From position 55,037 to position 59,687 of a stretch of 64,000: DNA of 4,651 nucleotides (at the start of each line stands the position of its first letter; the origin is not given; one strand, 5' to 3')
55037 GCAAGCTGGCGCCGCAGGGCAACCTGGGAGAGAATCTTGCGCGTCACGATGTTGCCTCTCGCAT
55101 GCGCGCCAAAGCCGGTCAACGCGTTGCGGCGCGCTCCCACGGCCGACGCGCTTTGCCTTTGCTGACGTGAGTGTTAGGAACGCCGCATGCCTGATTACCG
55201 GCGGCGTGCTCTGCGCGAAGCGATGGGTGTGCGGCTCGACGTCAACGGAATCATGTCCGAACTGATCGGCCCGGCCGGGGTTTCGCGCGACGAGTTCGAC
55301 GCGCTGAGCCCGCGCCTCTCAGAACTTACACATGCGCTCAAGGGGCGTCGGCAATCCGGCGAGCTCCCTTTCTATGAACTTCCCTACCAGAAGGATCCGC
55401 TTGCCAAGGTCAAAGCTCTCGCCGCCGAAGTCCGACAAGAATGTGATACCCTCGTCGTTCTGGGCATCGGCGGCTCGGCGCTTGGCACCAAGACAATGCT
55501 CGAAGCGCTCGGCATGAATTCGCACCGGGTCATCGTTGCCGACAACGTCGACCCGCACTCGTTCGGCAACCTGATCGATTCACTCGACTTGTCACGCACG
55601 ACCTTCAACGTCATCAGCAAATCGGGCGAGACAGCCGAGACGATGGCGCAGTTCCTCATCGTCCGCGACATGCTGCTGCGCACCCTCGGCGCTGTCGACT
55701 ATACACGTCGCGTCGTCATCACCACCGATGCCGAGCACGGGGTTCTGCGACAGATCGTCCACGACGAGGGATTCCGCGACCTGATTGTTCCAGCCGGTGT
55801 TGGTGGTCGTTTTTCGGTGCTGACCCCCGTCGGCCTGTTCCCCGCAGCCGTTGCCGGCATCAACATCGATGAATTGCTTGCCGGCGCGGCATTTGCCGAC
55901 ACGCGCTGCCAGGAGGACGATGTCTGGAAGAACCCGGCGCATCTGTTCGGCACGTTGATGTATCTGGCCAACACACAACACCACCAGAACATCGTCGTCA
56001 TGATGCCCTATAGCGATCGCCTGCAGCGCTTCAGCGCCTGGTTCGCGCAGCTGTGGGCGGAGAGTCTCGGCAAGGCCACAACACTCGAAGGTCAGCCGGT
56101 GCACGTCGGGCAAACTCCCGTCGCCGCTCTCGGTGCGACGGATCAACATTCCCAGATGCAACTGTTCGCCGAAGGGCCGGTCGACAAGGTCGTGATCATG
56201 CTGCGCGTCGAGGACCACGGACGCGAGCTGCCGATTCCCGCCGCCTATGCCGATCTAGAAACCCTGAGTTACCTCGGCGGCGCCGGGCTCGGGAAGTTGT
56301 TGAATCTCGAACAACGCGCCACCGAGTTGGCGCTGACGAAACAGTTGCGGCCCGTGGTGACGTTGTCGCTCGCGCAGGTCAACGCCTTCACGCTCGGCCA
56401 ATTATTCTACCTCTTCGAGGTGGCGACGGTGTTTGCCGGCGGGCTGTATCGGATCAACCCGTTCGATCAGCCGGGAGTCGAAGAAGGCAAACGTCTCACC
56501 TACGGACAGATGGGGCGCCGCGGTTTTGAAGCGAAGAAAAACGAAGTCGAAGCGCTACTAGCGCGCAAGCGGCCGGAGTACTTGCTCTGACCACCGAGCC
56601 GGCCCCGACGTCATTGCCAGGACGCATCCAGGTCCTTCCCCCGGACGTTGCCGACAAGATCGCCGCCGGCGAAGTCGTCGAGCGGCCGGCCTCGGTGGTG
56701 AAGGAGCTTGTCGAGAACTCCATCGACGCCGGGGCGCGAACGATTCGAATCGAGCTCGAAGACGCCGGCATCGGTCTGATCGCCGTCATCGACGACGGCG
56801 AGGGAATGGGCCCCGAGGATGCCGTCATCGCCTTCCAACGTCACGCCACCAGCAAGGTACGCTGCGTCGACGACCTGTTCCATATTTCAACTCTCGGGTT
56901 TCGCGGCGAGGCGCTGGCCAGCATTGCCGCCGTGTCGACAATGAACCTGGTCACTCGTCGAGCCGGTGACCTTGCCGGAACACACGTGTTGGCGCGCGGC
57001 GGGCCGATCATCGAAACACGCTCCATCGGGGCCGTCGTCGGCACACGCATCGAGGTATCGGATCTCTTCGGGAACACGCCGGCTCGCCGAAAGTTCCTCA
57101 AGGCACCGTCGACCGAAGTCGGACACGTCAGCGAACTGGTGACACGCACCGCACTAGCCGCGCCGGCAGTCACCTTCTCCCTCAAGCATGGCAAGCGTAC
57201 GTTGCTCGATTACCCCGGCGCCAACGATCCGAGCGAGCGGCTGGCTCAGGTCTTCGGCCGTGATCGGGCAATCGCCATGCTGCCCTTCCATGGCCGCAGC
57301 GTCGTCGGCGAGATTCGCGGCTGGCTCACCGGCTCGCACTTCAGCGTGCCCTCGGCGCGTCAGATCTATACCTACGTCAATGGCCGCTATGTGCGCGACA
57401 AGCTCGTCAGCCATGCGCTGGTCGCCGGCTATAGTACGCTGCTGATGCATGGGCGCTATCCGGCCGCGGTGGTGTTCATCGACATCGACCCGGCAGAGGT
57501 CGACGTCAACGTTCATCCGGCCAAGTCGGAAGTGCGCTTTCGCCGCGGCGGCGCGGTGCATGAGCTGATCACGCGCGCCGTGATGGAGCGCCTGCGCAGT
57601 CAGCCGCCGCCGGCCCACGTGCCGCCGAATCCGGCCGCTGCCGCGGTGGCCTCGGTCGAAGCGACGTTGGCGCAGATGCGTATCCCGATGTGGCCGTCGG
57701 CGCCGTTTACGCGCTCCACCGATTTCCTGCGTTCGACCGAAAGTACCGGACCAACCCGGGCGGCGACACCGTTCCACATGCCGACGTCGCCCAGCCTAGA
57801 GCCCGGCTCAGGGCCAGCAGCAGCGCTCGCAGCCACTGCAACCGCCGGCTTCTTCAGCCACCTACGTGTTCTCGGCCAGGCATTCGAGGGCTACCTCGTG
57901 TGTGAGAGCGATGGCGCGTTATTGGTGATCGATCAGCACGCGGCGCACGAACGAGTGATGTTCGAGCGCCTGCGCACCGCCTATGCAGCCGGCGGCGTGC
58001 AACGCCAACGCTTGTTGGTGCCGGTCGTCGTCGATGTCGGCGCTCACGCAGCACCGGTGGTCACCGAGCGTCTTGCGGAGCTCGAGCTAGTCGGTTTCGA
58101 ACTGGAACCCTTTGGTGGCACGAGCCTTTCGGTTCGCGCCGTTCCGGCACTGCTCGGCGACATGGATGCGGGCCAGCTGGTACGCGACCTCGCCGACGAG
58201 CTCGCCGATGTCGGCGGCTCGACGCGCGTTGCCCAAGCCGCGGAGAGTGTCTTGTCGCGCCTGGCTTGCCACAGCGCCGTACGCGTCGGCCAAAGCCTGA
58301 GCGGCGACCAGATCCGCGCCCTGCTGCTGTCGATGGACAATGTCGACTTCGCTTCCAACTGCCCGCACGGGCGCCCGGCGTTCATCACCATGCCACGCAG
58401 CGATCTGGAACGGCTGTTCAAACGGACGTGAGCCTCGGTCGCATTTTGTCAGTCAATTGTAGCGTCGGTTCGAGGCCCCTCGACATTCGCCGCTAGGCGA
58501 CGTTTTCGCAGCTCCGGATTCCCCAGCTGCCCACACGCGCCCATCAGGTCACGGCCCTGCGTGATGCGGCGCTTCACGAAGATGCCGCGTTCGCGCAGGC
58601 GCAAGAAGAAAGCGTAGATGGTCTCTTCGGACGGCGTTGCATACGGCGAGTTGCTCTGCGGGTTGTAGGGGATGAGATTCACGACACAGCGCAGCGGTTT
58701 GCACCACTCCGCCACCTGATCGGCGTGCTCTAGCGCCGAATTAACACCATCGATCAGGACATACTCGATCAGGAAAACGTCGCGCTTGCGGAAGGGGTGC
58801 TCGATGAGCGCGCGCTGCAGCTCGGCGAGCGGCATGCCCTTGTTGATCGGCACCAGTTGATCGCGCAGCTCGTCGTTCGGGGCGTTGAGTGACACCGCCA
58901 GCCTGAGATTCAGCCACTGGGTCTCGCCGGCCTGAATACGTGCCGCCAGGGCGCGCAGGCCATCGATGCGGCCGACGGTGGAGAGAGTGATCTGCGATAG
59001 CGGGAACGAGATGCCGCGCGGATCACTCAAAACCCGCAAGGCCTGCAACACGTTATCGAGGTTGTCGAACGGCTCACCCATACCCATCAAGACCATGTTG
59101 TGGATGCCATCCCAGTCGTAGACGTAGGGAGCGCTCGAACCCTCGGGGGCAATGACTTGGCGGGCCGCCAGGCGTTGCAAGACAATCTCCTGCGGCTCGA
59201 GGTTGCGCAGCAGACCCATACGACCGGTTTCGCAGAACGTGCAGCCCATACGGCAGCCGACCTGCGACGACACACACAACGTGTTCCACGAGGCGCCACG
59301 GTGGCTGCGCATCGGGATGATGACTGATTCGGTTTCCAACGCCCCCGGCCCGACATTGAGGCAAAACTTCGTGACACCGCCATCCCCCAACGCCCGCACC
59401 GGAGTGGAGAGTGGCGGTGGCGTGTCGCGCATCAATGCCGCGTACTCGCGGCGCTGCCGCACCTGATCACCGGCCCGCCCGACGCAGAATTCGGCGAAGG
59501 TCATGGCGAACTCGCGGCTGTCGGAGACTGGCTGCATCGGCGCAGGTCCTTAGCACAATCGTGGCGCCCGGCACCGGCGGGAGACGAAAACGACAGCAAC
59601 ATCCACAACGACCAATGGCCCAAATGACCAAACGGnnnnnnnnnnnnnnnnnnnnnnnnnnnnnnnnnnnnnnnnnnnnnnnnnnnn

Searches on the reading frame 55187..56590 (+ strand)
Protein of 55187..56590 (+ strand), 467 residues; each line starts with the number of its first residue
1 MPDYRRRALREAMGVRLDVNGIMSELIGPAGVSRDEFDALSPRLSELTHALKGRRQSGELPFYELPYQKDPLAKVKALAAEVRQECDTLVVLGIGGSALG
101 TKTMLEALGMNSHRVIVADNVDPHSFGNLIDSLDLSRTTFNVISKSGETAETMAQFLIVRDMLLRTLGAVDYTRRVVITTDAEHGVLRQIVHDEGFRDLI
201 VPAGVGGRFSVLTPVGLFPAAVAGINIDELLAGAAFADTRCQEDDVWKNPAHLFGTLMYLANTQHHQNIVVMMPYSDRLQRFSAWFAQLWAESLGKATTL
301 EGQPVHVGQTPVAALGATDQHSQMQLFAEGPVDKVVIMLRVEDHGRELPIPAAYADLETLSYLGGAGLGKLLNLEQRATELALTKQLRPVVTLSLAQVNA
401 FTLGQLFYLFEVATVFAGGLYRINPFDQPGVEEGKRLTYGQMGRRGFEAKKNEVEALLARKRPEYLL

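Call 34: search_protein_families(library=pfam, proteins=[window:55187-56590:+], max_evalue=0.001)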
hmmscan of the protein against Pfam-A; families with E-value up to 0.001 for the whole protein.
window:55187-56590:+ (467 aa): 1 family
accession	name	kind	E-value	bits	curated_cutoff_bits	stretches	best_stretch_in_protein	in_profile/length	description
PF00342.24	PGI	-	2.4e-36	125.8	22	1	85-438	95-462/486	Phosphoglucose isomerase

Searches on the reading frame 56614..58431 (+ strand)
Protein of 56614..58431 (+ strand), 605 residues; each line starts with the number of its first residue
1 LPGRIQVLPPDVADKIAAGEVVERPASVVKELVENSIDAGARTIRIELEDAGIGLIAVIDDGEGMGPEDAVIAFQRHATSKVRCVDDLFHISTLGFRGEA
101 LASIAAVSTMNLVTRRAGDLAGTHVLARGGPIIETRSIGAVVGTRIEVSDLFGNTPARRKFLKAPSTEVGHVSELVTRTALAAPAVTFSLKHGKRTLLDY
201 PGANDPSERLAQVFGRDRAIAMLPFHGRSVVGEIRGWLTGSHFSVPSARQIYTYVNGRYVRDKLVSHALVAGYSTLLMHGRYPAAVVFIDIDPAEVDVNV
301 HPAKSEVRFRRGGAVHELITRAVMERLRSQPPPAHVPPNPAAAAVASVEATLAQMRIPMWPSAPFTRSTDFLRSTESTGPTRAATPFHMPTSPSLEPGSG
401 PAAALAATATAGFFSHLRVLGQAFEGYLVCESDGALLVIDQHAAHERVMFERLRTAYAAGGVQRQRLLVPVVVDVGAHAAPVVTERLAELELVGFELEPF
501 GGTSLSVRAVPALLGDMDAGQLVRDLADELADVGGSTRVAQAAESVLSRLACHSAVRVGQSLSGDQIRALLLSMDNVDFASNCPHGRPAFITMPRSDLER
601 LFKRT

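Call 34: search_protein_families(library=pfam, proteins=[window:56614-58431:+], max_evalue=0.001)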
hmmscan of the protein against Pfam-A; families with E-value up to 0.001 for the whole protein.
window:56614-58431:+ (605 aa): 4 families
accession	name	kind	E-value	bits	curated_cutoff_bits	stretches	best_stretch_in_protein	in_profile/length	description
PF08676.16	MutL_C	-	1.4e-41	141.9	25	1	420-562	1-142/142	MutL C terminal dimerisation domain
PF01119.25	DNA_mis_repair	-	2.1e-33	114.9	26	1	211-327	2-118/119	DNA mismatch repair protein, C-terminal domain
PF13589.12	HATPase_c_3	-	2.1e-11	44.4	25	1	26-121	4-99/137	Histidine kinase-, DNA gyrase B-, and HSP90-like ATPase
PF02518.31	HATPase_c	-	1.3e-06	29.2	26.4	1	23-79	4-63/111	Histidine kinase-, DNA gyrase B-, and HSP90-like ATPase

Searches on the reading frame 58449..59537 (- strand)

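Call 34: search_protein_families(library=pfam, proteins=[window:58449-59537:-], max_evalue=0.001)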
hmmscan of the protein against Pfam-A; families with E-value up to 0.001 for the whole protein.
window:58449-59537:- (362 aa): 1 family
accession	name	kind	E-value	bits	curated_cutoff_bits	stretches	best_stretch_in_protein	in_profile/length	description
PF04055.27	Radical_SAM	-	3.8e-08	34.1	29.5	0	146-266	46-155/166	Radical SAM superfamily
